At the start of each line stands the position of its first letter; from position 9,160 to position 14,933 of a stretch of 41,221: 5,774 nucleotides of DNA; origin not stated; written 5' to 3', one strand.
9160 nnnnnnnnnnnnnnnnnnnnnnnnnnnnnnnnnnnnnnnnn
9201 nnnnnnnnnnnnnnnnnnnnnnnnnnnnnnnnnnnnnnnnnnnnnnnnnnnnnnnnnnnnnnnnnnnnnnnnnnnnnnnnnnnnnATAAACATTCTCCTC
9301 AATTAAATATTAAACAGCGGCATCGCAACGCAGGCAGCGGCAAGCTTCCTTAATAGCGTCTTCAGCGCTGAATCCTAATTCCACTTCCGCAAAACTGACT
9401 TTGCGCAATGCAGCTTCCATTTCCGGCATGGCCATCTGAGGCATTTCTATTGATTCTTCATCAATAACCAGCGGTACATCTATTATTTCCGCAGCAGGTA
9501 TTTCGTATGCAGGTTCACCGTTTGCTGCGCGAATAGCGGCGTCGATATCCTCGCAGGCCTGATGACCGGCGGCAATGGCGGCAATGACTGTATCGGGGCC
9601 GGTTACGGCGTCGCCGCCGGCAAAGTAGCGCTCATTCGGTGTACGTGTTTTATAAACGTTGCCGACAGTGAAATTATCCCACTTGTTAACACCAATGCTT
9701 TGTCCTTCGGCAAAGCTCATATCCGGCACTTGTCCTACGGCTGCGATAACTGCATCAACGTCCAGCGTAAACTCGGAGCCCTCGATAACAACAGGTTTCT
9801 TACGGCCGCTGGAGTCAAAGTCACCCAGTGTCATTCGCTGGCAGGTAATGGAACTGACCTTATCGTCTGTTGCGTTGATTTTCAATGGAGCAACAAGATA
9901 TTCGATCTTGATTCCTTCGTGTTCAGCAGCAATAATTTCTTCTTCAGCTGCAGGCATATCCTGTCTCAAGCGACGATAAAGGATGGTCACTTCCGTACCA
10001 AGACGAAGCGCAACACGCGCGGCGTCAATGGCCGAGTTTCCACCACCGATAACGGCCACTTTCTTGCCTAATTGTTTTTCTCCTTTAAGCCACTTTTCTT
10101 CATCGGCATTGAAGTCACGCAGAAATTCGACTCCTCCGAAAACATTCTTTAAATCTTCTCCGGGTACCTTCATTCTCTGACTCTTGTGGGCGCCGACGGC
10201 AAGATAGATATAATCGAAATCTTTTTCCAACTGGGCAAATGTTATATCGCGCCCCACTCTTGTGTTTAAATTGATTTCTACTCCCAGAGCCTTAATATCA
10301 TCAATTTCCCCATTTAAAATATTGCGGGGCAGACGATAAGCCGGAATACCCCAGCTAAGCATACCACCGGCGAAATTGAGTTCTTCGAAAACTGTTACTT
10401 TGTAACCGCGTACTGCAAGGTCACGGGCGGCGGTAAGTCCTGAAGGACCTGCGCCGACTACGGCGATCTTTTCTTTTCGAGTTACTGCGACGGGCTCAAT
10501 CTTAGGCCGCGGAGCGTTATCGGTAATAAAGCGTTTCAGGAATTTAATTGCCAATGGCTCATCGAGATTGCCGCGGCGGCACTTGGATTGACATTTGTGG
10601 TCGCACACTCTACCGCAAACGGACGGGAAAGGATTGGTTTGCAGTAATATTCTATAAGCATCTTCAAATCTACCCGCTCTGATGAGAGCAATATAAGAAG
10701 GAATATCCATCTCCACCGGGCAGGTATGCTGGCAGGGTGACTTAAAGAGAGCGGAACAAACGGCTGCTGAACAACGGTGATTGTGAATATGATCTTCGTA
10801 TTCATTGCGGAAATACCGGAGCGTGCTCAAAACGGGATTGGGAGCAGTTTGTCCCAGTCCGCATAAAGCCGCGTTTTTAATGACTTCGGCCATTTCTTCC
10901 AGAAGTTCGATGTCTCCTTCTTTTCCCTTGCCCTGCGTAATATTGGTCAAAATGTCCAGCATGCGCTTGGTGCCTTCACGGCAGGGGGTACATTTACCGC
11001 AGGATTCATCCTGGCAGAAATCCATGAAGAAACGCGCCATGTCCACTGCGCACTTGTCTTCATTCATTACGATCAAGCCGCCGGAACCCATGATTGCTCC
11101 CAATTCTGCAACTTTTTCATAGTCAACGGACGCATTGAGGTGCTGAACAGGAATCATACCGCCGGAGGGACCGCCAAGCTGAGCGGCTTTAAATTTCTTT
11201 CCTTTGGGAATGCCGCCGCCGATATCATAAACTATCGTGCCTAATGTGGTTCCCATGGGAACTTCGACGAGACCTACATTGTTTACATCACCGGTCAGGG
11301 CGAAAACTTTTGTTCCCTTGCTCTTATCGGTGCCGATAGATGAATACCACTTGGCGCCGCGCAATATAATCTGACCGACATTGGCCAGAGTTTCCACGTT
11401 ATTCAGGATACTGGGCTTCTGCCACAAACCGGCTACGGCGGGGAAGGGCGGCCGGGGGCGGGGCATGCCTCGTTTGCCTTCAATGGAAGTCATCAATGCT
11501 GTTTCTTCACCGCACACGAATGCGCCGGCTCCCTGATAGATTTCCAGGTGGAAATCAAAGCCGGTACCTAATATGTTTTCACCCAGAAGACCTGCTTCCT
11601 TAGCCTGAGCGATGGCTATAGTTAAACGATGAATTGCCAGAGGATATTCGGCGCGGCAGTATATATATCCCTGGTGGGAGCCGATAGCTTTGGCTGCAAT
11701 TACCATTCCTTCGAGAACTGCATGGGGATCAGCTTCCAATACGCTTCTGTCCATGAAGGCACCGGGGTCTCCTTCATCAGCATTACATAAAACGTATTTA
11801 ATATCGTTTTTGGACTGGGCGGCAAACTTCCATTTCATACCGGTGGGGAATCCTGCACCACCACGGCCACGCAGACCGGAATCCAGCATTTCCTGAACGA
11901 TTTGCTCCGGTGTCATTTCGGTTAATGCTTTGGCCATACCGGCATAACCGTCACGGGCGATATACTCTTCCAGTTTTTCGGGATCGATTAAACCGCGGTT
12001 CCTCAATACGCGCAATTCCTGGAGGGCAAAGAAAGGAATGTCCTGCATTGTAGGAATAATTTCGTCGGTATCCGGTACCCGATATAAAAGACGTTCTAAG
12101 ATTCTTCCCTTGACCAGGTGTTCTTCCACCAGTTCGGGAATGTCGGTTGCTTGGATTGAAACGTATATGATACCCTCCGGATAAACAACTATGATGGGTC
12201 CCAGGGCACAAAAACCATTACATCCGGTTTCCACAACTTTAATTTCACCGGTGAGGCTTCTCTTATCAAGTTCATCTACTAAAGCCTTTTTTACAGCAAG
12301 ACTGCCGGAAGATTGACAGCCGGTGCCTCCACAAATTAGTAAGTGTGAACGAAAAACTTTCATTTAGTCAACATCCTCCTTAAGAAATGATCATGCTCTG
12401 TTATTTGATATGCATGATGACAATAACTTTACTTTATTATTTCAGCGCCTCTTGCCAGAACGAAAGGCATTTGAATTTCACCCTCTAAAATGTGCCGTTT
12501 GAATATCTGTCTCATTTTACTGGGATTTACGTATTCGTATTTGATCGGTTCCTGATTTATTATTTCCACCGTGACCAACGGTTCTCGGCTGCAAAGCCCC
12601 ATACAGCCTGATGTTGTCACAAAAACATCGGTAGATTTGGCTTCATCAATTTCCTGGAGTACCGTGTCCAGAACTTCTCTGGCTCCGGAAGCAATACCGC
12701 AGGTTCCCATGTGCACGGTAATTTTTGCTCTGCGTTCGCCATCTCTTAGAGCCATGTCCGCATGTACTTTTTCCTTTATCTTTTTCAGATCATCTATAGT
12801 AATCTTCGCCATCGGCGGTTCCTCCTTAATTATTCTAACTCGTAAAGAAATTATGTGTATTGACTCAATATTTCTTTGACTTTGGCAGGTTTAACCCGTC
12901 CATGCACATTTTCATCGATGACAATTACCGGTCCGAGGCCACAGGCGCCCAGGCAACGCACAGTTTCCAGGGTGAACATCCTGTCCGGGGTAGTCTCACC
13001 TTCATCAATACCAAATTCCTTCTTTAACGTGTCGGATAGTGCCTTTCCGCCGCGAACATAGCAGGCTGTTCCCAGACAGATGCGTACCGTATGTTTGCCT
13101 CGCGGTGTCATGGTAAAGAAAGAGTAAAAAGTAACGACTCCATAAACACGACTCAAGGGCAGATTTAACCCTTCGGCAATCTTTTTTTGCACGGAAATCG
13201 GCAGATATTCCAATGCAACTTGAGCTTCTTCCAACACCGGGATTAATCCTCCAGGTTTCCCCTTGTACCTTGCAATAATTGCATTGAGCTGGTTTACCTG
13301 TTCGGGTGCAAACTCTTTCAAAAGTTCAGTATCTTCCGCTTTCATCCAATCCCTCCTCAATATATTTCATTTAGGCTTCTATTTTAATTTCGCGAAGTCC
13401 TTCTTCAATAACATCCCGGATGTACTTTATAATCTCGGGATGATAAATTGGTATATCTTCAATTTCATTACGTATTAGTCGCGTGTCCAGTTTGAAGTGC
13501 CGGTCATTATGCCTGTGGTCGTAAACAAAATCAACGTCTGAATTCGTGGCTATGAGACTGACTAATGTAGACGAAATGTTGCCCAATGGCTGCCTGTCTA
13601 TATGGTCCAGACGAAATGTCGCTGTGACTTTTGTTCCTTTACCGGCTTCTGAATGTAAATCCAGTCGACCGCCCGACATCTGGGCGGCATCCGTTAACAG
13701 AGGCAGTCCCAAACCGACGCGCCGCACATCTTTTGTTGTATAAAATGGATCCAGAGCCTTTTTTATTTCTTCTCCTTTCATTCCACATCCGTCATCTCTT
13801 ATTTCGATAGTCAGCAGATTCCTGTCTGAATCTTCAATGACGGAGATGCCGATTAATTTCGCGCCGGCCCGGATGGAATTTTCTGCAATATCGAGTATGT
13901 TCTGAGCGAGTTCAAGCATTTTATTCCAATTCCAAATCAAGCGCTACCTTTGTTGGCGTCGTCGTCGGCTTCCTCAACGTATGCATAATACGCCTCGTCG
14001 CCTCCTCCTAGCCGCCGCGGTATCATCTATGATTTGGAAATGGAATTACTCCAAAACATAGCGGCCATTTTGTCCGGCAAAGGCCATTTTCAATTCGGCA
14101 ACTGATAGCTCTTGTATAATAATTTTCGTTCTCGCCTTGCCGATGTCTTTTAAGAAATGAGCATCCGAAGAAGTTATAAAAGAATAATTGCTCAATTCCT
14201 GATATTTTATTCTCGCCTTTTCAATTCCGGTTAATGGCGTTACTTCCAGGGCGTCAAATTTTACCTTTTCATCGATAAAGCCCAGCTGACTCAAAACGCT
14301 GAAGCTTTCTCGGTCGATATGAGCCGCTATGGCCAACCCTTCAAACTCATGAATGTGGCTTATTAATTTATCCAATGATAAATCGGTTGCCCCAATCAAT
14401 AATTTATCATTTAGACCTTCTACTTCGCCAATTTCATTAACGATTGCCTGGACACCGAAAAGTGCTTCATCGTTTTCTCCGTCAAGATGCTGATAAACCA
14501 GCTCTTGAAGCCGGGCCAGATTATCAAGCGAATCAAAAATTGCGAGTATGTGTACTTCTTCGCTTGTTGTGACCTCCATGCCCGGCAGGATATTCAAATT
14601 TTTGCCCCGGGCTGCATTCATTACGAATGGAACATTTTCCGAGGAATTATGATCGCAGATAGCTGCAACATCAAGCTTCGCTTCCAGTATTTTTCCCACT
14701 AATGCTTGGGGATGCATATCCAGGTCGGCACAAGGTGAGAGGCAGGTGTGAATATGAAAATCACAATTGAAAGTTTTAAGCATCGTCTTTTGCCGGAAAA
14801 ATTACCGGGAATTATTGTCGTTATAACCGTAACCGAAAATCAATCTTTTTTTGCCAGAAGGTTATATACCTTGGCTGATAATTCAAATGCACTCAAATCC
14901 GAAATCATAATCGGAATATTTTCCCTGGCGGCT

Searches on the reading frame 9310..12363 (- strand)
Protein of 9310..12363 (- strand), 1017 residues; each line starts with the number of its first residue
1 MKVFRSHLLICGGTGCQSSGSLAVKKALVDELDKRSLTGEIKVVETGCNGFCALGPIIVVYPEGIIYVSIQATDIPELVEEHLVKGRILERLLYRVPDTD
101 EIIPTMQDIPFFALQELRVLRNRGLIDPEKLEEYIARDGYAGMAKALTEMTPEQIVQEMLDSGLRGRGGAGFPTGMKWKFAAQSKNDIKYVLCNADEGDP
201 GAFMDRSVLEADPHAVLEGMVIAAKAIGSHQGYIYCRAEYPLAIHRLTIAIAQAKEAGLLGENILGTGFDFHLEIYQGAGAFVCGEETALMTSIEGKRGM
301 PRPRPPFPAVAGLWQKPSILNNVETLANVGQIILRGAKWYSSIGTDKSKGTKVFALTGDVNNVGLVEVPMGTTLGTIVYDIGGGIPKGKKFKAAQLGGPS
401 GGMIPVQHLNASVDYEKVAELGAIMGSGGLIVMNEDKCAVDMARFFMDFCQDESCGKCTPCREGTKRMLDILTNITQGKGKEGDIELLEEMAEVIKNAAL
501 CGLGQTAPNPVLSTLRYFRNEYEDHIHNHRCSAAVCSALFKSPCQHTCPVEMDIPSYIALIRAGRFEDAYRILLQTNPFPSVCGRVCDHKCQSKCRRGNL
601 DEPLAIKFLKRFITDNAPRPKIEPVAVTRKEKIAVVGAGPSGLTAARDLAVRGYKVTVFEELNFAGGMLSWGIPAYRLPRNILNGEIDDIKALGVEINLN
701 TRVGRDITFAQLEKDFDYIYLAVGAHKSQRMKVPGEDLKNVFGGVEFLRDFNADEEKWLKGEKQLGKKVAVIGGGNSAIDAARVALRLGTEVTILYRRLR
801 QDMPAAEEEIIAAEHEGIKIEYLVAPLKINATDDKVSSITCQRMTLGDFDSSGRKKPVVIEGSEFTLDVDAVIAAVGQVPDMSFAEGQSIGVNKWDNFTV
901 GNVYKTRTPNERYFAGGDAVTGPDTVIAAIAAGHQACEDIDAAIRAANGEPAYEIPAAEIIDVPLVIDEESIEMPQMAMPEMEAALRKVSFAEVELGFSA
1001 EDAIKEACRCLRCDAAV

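Call 74: search_protein_families(library=padloc, proteins=[window:9310-12363:-], max_evalue=0.00001)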
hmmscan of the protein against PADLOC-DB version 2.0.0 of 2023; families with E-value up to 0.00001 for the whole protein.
window:9310-12363:- (1017 aa): 1 family
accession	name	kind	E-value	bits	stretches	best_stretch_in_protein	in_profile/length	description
PDLC01086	C3a186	-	3.6e-07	27.8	1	632-670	2-40/384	"C-3?,4? desaturase"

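Call 75: search_protein_families(library=pfam, proteins=[window:9310-12363:-], max_evalue=0.00001)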
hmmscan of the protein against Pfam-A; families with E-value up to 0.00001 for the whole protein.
window:9310-12363:- (1017 aa): 11 families
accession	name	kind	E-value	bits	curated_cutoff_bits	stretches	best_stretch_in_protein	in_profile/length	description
PF01512.22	Complex1_51K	-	9.2e-48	162.4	31.2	1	161-329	3-148/150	Nuo51 FMN-binding domain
PF10589.14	NADH_4Fe-4S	-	9.1e-38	128.5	23.5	1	441-525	1-85/85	NADH-ubiquinone oxidoreductase-F iron-sulfur binding region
PF07992.20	Pyr_redox_2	-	9e-31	107.8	26.1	1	632-933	2-291/291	Pyridine nucleotide-disulphide oxidoreductase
PF14691.11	Fer4_20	-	4.1e-27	94.7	25.8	1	532-617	20-108/113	Dihydroprymidine dehydrogenase domain II, 4Fe-4S cluster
PF00070.33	Pyr_redox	-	4.1e-12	46.9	22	1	768-841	1-79/82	Pyridine nucleotide-disulphide oxidoreductase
PF13738.12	Pyr_redox_3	-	3.6e-11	43.3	30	1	763-891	161-280/305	Pyridine nucleotide-disulphide oxidoreductase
PF12831.13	FAD_oxidored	-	7.9e-09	35.7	27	1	633-673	2-42/416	FAD dependent oxidoreductase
PF13450.12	NAD_binding_8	-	7.2e-08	33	21.9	1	635-668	1-34/68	NAD(P)-binding Rossmann-like domain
PF01946.23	Thi4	-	5e-07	29.6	26.2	1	632-670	19-59/235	Thi4 family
PF01266.30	DAO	-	6e-07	29.8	27.9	0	632-666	1-35/353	FAD dependent oxidoreductase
PF01262.27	AlaDh_PNT_C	-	3.1e-06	27.2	23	0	768-800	30-62/214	Alanine dehydrogenase/PNT, C-terminal domain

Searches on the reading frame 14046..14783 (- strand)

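Call 74: search_protein_families(library=padloc, proteins=[window:14046-14783:-], max_evalue=0.00001)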
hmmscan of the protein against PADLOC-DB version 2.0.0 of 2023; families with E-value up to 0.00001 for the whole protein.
window:14046-14783:- (245 aa): 2 families
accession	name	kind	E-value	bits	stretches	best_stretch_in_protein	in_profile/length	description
PDLC02208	Ppl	-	1.2e-06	25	1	4-219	7-223/894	-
PDLC04678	PDC-M49A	-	1.9e-06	24.5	1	7-104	5-104/681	-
